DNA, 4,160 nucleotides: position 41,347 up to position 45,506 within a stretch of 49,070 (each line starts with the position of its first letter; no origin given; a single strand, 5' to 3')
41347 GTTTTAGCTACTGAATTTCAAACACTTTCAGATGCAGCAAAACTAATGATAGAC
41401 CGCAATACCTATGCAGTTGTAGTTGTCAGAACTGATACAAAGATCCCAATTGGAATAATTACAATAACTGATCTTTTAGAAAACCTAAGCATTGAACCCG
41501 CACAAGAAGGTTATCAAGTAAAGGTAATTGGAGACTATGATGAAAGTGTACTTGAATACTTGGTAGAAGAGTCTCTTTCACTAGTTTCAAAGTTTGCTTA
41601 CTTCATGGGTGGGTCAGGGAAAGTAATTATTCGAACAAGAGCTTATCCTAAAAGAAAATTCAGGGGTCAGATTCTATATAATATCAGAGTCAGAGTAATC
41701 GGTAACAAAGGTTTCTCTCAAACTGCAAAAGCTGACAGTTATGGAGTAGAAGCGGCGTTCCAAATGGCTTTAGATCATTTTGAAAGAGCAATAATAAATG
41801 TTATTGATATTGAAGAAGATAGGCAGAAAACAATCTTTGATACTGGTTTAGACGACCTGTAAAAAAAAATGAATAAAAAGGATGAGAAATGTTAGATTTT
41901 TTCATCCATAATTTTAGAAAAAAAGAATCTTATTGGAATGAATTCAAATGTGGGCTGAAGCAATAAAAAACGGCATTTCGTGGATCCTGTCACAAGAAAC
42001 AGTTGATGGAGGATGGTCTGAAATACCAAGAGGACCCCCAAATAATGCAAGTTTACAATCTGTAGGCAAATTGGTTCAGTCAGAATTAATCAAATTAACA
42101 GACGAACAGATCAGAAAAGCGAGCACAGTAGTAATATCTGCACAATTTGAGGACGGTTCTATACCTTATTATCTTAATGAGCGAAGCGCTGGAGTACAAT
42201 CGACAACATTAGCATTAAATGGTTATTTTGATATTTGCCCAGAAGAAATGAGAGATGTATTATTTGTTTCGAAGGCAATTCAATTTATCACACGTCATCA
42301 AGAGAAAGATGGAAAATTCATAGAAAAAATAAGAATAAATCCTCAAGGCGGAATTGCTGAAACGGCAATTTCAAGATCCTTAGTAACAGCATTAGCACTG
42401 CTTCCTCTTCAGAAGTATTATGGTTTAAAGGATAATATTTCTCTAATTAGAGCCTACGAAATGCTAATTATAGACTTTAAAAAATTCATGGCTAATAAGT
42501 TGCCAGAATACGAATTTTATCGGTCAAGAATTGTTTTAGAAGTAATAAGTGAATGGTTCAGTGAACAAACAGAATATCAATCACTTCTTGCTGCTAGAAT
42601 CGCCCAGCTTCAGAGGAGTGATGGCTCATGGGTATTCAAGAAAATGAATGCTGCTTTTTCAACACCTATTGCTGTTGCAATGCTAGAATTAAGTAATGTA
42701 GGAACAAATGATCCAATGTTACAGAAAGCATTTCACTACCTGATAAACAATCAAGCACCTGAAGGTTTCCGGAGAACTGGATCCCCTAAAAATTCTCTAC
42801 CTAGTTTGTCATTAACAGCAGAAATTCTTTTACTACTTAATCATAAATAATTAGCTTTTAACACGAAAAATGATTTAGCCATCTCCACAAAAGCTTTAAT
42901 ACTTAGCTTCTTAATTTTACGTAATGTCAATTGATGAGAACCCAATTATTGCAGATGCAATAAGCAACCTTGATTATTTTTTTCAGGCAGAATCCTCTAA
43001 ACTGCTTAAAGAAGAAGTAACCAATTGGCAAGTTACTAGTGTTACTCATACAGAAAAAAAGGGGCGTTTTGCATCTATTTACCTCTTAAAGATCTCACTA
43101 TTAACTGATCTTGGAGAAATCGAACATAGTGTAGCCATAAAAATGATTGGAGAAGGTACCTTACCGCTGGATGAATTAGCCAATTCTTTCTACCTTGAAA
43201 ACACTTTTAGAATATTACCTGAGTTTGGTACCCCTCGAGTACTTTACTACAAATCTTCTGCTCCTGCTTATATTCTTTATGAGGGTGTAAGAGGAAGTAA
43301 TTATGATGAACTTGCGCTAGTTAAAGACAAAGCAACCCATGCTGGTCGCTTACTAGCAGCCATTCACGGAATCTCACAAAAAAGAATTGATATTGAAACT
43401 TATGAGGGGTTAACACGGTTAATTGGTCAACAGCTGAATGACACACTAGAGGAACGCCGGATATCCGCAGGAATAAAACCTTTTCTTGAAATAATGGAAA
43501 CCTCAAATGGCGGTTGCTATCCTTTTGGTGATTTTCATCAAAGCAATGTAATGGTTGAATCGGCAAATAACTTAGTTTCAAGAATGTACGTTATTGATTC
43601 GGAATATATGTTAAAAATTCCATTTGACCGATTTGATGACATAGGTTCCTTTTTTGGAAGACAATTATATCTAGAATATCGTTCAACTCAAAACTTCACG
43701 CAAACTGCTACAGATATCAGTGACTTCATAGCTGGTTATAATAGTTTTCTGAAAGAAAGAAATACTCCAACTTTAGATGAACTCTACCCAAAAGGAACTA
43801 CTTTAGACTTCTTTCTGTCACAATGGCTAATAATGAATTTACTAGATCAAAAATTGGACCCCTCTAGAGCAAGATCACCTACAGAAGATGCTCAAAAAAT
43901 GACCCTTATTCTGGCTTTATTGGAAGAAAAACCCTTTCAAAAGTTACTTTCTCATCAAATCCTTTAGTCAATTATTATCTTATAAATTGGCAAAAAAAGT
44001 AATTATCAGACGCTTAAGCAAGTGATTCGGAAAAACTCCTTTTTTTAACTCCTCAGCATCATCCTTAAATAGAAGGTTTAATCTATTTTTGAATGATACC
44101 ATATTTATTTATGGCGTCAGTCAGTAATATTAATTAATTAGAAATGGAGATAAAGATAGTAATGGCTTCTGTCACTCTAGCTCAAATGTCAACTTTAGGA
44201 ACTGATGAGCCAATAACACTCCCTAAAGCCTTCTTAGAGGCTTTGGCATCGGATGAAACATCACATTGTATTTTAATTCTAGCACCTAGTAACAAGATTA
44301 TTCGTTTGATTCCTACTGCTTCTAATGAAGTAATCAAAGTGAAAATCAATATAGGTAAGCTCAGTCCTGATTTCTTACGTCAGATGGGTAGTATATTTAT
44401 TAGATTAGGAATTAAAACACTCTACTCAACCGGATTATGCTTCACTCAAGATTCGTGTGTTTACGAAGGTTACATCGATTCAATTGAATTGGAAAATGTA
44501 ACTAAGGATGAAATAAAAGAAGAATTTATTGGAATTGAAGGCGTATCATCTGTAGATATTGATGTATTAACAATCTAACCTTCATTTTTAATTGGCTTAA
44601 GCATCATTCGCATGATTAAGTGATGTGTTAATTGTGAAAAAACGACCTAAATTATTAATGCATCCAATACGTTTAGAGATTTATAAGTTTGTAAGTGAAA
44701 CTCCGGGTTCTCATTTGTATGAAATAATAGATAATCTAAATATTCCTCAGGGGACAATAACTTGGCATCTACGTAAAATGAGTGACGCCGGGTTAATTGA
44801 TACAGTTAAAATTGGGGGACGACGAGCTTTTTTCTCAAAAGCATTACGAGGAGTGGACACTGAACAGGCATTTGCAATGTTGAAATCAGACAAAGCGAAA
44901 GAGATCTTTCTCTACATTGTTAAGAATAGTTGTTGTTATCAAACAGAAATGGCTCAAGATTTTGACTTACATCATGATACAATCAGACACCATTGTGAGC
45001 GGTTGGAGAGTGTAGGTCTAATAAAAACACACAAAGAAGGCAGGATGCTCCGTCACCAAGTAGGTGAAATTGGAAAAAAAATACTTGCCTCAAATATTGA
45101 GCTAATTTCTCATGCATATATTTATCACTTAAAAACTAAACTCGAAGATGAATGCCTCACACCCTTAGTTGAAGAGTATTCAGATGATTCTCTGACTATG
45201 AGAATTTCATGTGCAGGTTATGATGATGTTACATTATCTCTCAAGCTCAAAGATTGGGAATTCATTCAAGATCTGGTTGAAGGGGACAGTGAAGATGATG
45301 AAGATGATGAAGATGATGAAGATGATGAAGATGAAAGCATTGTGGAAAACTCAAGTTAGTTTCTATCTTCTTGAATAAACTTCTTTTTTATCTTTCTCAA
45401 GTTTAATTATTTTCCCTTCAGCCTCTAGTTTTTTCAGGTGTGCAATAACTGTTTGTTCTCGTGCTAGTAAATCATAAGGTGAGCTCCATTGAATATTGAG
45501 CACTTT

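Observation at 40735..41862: Four CBS domains fused to an HPF/RaiA-like module, next to SAH hydrolase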

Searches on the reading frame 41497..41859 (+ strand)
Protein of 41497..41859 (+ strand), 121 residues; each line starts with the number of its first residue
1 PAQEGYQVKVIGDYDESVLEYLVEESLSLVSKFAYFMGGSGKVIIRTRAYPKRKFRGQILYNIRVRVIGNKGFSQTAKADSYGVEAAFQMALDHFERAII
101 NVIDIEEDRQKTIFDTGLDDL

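Call 3: search_protein_families(library=pfam, proteins=[window:41497-41859:+], max_evalue=1)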
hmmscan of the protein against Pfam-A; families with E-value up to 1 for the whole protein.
window:41497-41859:+ (121 aa): 1 family
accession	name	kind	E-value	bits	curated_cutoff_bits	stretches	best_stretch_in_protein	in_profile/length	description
PF02482.25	Ribosomal_S30AE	-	0.031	15.5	23.7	1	20-100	15-81/88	Sigma 54 modulation protein / S30EA ribosomal protein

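Call 4: search_protein_families(library=ncbifam, proteins=[window:41497-41859:+], max_evalue=1)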
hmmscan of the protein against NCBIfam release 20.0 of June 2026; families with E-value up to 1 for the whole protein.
window:41497-41859:+ (121 aa): 0 families

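Call 6: search_solved_structures(query=window:41497-41859:+, max_evalue=10, show_alignments=3)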
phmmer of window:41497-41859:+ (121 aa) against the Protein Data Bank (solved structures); distinct sequences matched with E-value up to 10: 1.
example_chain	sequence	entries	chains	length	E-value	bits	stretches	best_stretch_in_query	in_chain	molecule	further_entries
9sr9_H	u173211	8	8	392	0.00016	25.2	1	18-109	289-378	Dehydrogenase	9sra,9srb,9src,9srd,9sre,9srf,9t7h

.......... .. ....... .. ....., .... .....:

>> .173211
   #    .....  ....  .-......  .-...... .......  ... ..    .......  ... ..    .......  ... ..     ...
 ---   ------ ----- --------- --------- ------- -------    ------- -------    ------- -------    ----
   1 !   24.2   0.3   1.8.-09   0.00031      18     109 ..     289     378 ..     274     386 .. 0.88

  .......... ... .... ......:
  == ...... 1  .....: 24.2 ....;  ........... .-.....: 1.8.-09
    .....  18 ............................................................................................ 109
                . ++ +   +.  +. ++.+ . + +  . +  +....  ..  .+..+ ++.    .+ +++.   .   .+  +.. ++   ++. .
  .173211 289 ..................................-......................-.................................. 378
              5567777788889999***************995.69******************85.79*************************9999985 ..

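Call 30: search_solved_structures(query=A2, max_evalue=10, show_alignments=4)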
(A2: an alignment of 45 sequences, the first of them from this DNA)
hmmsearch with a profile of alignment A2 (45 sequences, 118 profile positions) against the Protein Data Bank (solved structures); distinct sequences matched with E-value up to 10: 29.
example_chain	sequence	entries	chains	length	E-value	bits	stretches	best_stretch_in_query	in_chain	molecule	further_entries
9sr9_H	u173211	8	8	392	1.3e-33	118.5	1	1-117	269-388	Dehydrogenase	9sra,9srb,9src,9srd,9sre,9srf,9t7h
9l96_a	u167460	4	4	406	5.3e-17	64.9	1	8-111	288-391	CBS domain-containing protein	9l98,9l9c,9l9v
9t0z_9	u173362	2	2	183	3.8e-06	29.8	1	21-105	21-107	Ribosome hibernation promoting factor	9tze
4v8h_AX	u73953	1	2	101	0.0002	24.3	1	8-108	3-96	Probable sigma(54) modulation protein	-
9sda_9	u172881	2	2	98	0.00041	23.3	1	7-105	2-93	Ribosome hibernation promoting factor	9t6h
2rql_A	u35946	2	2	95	0.00043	23.2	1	8-105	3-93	Probable sigma-54 modulation protein | Ribosome hibernation promoting factor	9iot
6h4n_x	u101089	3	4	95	0.0007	22.5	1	8-105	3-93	Ribosome hibernation promoting factor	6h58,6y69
7m4z_v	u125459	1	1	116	0.00091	22.2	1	24-111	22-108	Ribosomal subunit interface protein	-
8rd8_D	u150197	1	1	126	0.0015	21.5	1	7-110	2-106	30S ribosomal protein S30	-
8uu4_w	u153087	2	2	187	0.002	21.1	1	15-107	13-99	Ribosome hibernation promoting factor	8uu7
12dq_1y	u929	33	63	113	0.0026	20.7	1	66-110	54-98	Ribosome-associated inhibitor A | Protein yfiA | Protein Y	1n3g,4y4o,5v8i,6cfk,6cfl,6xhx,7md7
1l4s_A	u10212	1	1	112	0.0026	20.7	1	66-110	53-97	Protein yfiA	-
4v8i_AY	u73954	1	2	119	0.0028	20.6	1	66-110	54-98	Ribosome-associated inhibitor A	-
5fdu_1x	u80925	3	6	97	0.0043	20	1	66-108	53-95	Ribosome-associated inhibitor A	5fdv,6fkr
1imu_A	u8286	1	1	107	0.011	18.7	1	60-114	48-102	HYPOTHETICAL PROTEIN HI0257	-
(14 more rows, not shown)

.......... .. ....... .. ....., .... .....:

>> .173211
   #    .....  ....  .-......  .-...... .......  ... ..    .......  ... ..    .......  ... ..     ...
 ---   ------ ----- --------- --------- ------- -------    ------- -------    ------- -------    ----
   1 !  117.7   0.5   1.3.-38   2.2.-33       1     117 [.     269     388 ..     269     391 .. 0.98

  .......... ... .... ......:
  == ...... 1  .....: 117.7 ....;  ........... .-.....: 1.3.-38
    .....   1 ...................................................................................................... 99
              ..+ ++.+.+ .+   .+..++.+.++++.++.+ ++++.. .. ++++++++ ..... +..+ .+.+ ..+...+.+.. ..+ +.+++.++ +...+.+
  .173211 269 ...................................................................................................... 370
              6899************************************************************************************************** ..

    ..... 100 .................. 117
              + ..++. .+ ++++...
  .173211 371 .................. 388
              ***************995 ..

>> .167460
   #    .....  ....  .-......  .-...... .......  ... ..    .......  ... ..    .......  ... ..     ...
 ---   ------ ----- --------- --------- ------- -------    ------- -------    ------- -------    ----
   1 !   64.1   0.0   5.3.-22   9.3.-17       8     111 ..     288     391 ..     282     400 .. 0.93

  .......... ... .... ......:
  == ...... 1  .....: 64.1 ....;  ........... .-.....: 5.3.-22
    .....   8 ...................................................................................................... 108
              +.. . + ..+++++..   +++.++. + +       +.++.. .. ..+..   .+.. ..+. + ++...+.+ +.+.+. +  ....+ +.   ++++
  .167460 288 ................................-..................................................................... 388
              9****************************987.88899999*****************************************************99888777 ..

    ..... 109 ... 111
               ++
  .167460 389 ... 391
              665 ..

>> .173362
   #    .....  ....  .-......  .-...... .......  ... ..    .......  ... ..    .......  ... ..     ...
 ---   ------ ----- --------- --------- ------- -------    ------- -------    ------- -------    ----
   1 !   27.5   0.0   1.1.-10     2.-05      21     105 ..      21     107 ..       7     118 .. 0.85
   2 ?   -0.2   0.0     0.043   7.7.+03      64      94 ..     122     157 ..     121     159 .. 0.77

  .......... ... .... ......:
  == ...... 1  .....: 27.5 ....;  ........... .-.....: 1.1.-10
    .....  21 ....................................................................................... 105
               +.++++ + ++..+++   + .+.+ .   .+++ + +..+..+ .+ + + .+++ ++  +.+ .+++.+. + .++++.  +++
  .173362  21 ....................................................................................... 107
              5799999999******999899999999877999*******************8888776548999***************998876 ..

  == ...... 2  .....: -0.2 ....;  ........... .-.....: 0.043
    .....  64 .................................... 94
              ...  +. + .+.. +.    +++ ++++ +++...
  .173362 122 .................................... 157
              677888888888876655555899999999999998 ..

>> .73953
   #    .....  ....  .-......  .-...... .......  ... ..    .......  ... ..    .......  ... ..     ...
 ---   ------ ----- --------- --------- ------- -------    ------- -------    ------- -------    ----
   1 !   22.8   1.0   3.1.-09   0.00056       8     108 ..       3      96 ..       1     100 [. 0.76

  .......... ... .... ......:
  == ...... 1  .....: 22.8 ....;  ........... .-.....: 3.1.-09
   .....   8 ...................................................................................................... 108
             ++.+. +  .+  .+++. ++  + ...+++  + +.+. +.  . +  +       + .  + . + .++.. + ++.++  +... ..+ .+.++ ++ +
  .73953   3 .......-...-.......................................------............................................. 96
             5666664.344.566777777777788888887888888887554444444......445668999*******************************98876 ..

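Call 31: search_protein_families(library=pfam, alignment_id=A2, max_evalue=0.1)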
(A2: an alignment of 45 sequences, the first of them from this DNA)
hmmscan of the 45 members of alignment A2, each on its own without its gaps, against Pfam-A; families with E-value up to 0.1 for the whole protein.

A. member 1, seq(121 aa): 1 family
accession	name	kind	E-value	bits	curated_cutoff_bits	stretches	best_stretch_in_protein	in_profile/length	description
PF02482.25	Ribosomal_S30AE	-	0.031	15.5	23.7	1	20-100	15-81/88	Sigma 54 modulation protein / S30EA ribosomal protein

B. families by the number of members that match (of 45 scanned): 25 families
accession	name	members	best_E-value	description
PF02482.25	Ribosomal_S30AE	30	6.8e-09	Sigma 54 modulation protein / S30EA ribosomal protein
PF24706.1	DUF7669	1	0.0019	Domain of unknown function (DUF7669)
PF14189.11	DUF4312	1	0.0051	Domain of unknown function (DUF4312)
PF12327.13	FtsZ_C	1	0.011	FtsZ family, C-terminal domain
PF23248.1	KH_PARP14_2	1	0.014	PARP14, second type I KH domain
PF12210.13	Hrs_helical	1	0.017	Hepatocyte growth factor-regulated tyrosine kinase substrate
PF19843.4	DUF6318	1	0.017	Family of unknown function (DUF6318)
PF25517.1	DSRM_RDM1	1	0.022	RDM1 DSRM domain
PF23290.1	KOW5_SPT5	1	0.026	Transcription elongation factor SPT5, fifth KOW domain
PF23937.1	DUF7272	1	0.03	Family of unknown function (DUF7272)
PF13889.11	Chromosome_seg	1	0.035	Chromosome segregation during meiosis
PF18249.6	Ca_bind_SSO6904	1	0.047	Calcium binding protein SSO6904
PF14597.12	Lactamase_B_5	1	0.047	Metallo-beta-lactamase superfamily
PF04698.17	Rab_eff_C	1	0.048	Rab effector MyRIP/melanophilin C-terminus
PF05238.18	CENP-N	1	0.048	Kinetochore protein CHL4 like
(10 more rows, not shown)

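Call 34: find_homologous_proteins(query=A2, max_evalue=0.001)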
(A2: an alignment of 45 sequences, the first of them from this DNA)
Query A2 (45 sequences): 809 candidates shared short words with the query, none scored E <= 0.001.

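Call 56: predict_structure(alignment_id=A2)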
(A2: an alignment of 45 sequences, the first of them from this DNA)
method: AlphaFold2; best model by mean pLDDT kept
length: 121 residues; sequences in the alignment: 45
mean_pLDDT: 92.5   pTM: 0.82
mean pLDDT of the five models: 92.5, 91.8, 90.1, 89.1, 88.6
residues with pLDDT >= 90: 104; 70-90: 9; 50-70: 7; < 50: 1
segments of 3 or more residues with pLDDT < 50: none
pLDDT, mean of each block of 10 residues (from residue 1): 81 96 97 94 98 97 97 96 98 97 92 70 53
secondary structure, 60 per line:
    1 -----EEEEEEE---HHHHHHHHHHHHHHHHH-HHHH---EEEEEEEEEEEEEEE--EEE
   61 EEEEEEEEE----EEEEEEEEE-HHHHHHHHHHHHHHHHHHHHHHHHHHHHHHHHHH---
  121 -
elements in order: E6-12 H16-32 H34-37 E41-55 E58-69 E74-82 H84-117

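Call 62: fold_search(model_id=the predicted structure, library=pdb)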
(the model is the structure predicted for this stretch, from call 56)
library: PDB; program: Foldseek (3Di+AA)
matches with E <= 10: 986; with E <= 0.001: 11
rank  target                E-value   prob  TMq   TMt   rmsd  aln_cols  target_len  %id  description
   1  6eri_BV               1.3e-05  1.00  0.66  0.74   3.3       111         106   14  Structure of the chloroplast ribosome with chl-RRF and hibernation-promoting factor (released 2018-04-18)
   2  5mmj_y                3.2e-05  1.00  0.66  0.69   3.2       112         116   14  Structure of the small subunit of the chloroplast ribosome (released 2017-01-11)
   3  28lu_y                3.6e-05  1.00  0.65  0.55   7.1       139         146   13  Structure of the Chlamydomonas reinhardtii chlororibosome with factor pY (released 2026-04-01)
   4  5x8r_y                5.7e-05  1.00  0.65  0.72   4.2       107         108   13  Structure of the 30S small subunit of chloroplast ribosome from spinach (released 2017-06-07)
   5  8uu7_w                7.3e-05  1.00  0.63  0.74   3.2       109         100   16  Cryo-EM structure of the Listeria innocua 70S ribosome in complex with HflXr, HPF, and E-site tRNA (structure II-B) (released 2024-02-28)
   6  8fmw_W                1.7e-04  1.00  0.52  0.61   4.0       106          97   10  The structure of a hibernating ribosome in the Lyme disease pathogen (released 2023-11-08)
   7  7m4z_v                1.9e-04  1.00  0.64  0.74   3.3       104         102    7  A. baumannii Ribosome-Eravacycline complex: hpf-bound 70S (released 2021-05-19)
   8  5zep_x                2.0e-04  1.00  0.58  0.69   3.5       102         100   16  M. smegmatis hibernating state 70S ribosome structure (released 2018-09-26)
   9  7rxu                  2.6e-04  1.00  0.41  0.38   6.6       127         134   16  Crystal structure of Cj1090c (released 2022-08-31)
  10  6qbz_MODEL_1_A        5.2e-04  1.00  0.47  0.50   4.9       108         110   11  Solution structure of the N-terminal domain of the Staphylococcus aureus Hibernation Promoting Factor (released 2019-06-19)
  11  8rd8_D                7.7e-04  1.00  0.59  0.67   3.8       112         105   11  Cryo-EM structure of P. urativorans 70S ribosome in complex with hibernation factors Balon and RaiA (structure 1). (released 2024-02-21)
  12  8whx_w                4.9e-03  1.00  0.51  0.49   3.4        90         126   11  Cryo- EM structure of Mycobacterium smegmatis 70S ribosome and RafH. (released 2024-02-28)
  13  1r62                  5.5e-03  0.97  0.31  0.28   4.9        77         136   19  Crystal structure of the C-terminal Domain of the Two-Component System Transmitter Protein NRII (NtrB) (released 2004-06-15)
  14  5ngm_Av               7.6e-03  1.00  0.60  0.47   2.8       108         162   14  2.9S structure of the 70S ribosome composing the S. aureus 100S complex (released 2017-10-04)
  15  4hrv_B                7.6e-03  0.69  0.28  0.25  10.8       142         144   10  Crystal Structure of Lipoprotein GNA1162 from Neisseria meningitidis (released 2013-04-24)
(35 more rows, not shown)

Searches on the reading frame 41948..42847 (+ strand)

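Call 3: search_protein_families(library=pfam, proteins=[window:41948-42847:+], max_evalue=1)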
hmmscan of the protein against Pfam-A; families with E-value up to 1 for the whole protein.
window:41948-42847:+ (300 aa): 4 families
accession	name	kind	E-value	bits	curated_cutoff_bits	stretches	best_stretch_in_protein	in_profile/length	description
PF13243.12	SQHop_cyclase_C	-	1.1e-08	35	26.1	2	196-273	145-224/319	Squalene-hopene cyclase C-terminal domain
PF13249.12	SQHop_cyclase_N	-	0.00013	21.7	26.2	1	217-274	7-63/291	Squalene-hopene cyclase N-terminal domain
PF00432.27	Prenyltrans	-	0.00057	19.8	26.5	1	7-143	53-186/304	Prenyltransferase alpha-alpha toroid domain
PF07678.20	TED_complement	-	0.0067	16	22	0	107-157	116-165/312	A-macroglobulin TED domain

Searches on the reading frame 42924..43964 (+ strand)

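Call 3: search_protein_families(library=pfam, proteins=[window:42924-43964:+], max_evalue=1)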
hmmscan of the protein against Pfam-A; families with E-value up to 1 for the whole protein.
window:42924-43964:+ (347 aa): 2 families
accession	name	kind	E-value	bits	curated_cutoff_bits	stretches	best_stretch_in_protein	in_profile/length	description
PF01636.29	APH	-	0.0077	16.4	23.2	1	104-217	56-187/239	Phosphotransferase enzyme family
PF00818.23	Ice_nucleation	-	0.041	13.9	27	1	259-274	5-20/29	Ice nucleation protein repeat (2 copies)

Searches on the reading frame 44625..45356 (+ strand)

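Call 76: search_protein_families(library=pfam, proteins=[window:44625-45356:+], max_evalue=0.00001)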
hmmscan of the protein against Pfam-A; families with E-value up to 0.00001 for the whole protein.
window:44625-45356:+ (244 aa): 5 families
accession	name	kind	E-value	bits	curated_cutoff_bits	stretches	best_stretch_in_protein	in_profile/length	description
PF12840.13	HTH_20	-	2.8e-13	50.1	27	1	11-61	1-51/51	Helix-turn-helix domain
PF24266.1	HTH_HVO_0163_N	-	1.2e-10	41.7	31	1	16-74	4-62/70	HVO_0163, N-terminal HTH domain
PF01022.26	HTH_5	-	1.9e-09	37.7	22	1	14-59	2-46/47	Bacterial regulatory protein, arsR family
PF13412.12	HTH_24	-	4.9e-09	36.1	21.9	1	13-58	2-47/48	Winged helix-turn-helix DNA-binding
PF10007.15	DUF2250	-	8.4e-07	29.5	24.4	0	90-141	9-59/93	Uncharacterized protein conserved in archaea (DUF2250)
